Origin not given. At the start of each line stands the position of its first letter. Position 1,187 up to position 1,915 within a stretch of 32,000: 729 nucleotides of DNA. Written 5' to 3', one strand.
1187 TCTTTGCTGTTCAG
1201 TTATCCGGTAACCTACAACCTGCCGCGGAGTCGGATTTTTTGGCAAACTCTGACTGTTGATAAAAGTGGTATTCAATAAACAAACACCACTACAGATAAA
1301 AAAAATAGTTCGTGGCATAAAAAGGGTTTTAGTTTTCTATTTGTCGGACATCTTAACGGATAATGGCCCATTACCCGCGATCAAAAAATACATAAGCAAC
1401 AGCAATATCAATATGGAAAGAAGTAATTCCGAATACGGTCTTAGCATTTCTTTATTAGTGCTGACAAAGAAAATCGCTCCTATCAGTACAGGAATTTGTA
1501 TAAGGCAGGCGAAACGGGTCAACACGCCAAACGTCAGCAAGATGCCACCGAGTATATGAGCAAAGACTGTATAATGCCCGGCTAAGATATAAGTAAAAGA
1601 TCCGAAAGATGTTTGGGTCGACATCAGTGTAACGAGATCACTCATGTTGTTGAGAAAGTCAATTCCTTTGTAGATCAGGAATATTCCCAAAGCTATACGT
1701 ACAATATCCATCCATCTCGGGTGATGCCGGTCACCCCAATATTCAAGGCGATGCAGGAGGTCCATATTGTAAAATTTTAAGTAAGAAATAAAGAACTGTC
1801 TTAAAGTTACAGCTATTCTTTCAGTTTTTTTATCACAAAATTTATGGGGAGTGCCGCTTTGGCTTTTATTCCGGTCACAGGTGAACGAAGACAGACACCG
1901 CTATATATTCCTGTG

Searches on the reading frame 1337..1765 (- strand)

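Call 8: search_protein_families(library=pfam, proteins=[window:1337-1765:-], max_evalue=0.001)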
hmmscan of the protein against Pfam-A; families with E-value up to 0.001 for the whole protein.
window:1337-1765:- (142 aa): 2 families
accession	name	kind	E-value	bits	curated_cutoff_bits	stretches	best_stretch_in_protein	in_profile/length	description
PF07681.17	DoxX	-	5.1e-12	46.7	23.6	1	21-102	4-84/85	DoxX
PF07291.16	MauE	-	0.0005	20.8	27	1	20-100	6-86/128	Methylamine utilisation protein MauE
